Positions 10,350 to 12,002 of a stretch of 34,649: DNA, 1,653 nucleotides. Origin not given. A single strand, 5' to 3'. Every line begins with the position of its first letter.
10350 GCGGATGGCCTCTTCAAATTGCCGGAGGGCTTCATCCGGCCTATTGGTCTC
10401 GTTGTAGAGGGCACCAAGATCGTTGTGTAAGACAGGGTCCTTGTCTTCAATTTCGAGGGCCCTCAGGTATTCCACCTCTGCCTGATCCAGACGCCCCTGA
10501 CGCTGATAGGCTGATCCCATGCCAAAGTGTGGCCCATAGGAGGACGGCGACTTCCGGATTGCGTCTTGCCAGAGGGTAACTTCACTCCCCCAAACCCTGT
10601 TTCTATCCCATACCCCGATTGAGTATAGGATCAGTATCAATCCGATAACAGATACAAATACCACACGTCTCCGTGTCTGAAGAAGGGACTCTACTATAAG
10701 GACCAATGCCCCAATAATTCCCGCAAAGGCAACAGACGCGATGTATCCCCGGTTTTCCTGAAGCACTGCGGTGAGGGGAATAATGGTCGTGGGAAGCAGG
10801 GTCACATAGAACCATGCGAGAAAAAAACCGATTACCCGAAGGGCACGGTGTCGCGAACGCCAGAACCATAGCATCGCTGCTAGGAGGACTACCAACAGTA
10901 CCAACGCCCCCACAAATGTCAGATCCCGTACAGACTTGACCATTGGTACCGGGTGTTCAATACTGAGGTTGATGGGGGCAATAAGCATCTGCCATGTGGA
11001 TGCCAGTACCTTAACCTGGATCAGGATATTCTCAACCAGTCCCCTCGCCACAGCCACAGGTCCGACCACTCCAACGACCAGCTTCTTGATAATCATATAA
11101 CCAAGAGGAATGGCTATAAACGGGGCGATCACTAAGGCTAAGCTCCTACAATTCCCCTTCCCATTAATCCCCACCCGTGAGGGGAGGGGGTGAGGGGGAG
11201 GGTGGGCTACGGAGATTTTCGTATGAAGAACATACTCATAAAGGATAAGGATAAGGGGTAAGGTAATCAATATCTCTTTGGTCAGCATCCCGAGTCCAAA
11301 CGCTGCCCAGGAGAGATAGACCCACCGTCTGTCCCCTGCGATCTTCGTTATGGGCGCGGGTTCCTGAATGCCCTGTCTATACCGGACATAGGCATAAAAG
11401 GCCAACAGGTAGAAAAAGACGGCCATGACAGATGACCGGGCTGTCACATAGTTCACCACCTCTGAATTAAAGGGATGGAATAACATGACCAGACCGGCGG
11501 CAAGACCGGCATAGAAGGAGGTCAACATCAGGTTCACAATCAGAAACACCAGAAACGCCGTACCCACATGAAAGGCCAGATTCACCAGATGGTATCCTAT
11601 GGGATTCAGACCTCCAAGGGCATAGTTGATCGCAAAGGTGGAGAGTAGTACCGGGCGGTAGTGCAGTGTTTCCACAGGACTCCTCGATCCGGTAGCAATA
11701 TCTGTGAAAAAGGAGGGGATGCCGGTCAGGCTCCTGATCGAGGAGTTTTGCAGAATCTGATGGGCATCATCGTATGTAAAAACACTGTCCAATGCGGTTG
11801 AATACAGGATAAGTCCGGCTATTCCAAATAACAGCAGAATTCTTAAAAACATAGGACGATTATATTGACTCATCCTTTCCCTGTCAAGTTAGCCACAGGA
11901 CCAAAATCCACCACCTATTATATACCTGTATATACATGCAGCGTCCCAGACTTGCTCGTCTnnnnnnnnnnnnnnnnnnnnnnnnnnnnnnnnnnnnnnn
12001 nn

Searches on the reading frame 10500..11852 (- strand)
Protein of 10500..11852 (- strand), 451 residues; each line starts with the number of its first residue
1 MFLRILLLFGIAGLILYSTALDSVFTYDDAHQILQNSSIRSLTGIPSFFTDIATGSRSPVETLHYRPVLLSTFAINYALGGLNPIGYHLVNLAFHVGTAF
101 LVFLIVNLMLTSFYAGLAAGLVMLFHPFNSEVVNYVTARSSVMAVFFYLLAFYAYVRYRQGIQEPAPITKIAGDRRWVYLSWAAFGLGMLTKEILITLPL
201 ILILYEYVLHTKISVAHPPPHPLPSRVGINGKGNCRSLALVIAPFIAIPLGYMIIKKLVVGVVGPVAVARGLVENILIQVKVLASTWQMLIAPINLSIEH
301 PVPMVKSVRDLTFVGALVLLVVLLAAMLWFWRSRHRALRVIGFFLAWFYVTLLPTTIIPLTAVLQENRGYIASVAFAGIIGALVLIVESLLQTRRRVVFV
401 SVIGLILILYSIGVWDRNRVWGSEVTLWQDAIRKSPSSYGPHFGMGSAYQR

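Call 34: search_solved_structures(query=A2, max_evalue=1)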
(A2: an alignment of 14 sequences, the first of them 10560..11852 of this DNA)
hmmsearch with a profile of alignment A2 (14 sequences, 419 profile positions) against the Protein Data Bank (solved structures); distinct sequences matched with E-value up to 1: 0.

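Call 35: search_protein_families(library=pfam, alignment_id=A2, max_evalue=1)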
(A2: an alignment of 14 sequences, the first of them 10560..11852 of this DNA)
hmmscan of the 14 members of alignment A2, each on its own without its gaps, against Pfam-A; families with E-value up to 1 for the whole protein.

A. member 1, window:10560-11852:- (431 aa): 1 family
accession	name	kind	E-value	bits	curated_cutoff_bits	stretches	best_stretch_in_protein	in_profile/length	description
PF13231.12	PMT_2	-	0.015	16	26.1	1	74-212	11-135/160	Dolichyl-phosphate-mannose-protein mannosyltransferase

B. families by the number of members that match (of 14 scanned): 8 families
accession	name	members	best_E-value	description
PF03030.21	H_PPase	1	0.011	Inorganic H+ pyrophosphatase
PF13231.12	PMT_2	1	0.015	Dolichyl-phosphate-mannose-protein mannosyltransferase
PF01595.25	CNNM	1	0.03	Cyclin M transmembrane N-terminal domain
PF17379.7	DUF5400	1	0.092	Family of unknown function (DUF5400)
PF09834.14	DUF2061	1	0.093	Predicted membrane protein (DUF2061)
PF03597.20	FixS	1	0.18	Cytochrome oxidase maturation protein cbb3-type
PF12084.13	DUF3561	1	0.22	Protein of unknown function (DUF3561)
PF15971.10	Mannosyl_trans4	1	0.34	DolP-mannose mannosyltransferase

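Call 75: predict_structure(alignment_id=A5)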
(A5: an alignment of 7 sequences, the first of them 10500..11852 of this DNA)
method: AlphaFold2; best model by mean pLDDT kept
length: 451 residues; sequences in the alignment: 7
mean_pLDDT: 70.7   pTM: 0.78
mean pLDDT of the five models: 70.7, 69.8, 68.1, 67.3, 67.0
residues with pLDDT >= 90: 82; 70-90: 167; 50-70: 113; < 50: 89
segments of 3 or more residues with pLDDT < 50: 24-31, 51-68, 165-167, 169-172, 213-233, 263-268, 297-301, 359-364, 435-439, 441-443, 445-451
pLDDT, mean of each block of 10 residues (from residue 1): 91 83 49 54 57 42 49 75 76 92 94 92 85 65 88 88 52 74 85 75 84 45 41 53 73 62 48 72 79 57 62 83 91 89 91 58 58 91 88 77 86 75 59 51 46 41
secondary structure, 60 per line:
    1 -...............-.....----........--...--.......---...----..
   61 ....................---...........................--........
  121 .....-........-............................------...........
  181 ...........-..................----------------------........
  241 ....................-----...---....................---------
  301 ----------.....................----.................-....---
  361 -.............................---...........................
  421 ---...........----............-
elements in order: H2-16 H18-22 H27-34 H42-48 H59-80 H84-110 H113-125 H127-134 H136-163 H170-191 H193-210 H233-260 H272-291 H311-331 H336-352 H354-357 H362-390 H394-420 H424-434 H439-450

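Call 78: fold_search(model_id=the predicted structure, library=pdb)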
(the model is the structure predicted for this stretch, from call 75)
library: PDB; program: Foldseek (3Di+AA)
matches with E <= 10: 292; with E <= 0.001: 1
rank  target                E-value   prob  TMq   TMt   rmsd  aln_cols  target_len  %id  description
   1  8b6l_I                8.7e-04  1.00  0.40  0.29  16.5       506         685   14  Subtomogram average of the human Sec61-TRAP-OSTA-translocon (released 2022-12-07)
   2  9n9j_I                1.4e-03  1.00  0.39  0.27  16.8       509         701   15  Structure of a GRP94 folding intermediate engaged with a CCDC134- and FKBP11-bound secretory translocon (released 2025-11-19)
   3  9i5k_A                3.7e-03  1.00  0.49  0.45  12.5       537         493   14  Structure of the Chaetomium thermophilum Pmt4 homodimer (C2 symmetry) (released 2025-12-24)
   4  5gmy_A                4.6e-03  1.00  0.50  0.30  12.9       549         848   14  Crystal structure of the Archaeoglobus fulgidus oligosaccharyltransferase (O29867_ARCFU) tethered with an acceptor pep (released 2017-02-01)
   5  3wak                  5.0e-03  1.00  0.45  0.26  14.8       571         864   11  Crystal structure of the Archaeoglobus fulgidus oligosaccharyltransferase (O29867_ARCFU) in the apo form (released 2013-10-30)
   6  6s7t_A                5.4e-03  1.00  0.42  0.29  11.3       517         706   13  Cryo-EM structure of human oligosaccharyltransferase complex OST-B (released 2019-12-18)
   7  7e9s_A                6.9e-03  1.00  0.46  0.27  14.1       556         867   13  Archaeal oligosaccharyltransferase AglB from Archaeoglobus fulgidus in complex with an inhibitory peptide and a dolich (released 2021-09-08)
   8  8age_A                7.4e-03  1.00  0.41  0.32  13.1       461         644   12  Structure of yeast oligosaccharylransferase complex with acceptor peptide bound (released 2022-12-07)
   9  8agc_A                7.7e-03  1.00  0.41  0.29  15.4       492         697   15  Structure of yeast oligosaccharylransferase complex with lipid-linked oligosaccharide and non-acceptor peptide bound (released 2022-12-07)
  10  7zlh_A                1.2e-02  1.00  0.45  0.34  12.2       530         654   14  Cryo-EM structure of C-mannosyltransferase CeDPY19, in apo state, bound to CMT2-Fab and anti-Fab nanobody (released 2023-01-11)
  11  5f15                  1.2e-02  0.97  0.28  0.24  18.5       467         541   13  Crystal Structure of ArnT from Cupriavidus metallidurans bound to Undecaprenyl phosphate (released 2016-02-17)
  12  7zli_A                1.3e-02  0.99  0.35  0.27  12.1       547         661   13  Cryo-EM structure of C-mannosyltransferase CeDPY19, in complex with Dol25-P-Man and bound to CMT2-Fab and anti-Fab nan (released 2023-01-11)
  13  5ezm                  2.2e-02  0.97  0.28  0.25  17.9       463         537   14  Crystal Structure of ArnT from Cupriavidus metallidurans in the apo state (released 2016-02-17)
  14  8agb_A                3.3e-02  1.00  0.40  0.31  12.6       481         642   10  Structure of yeast oligosaccharylransferase complex with lipid-linked oligosaccharide bound (released 2022-12-07)
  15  5ogl_A                4.2e-02  0.96  0.35  0.25  13.3       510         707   13  Structure of bacterial oligosaccharyltransferase PglB in complex with an acceptor peptide and an lipid-linked oligosac (released 2017-10-25)
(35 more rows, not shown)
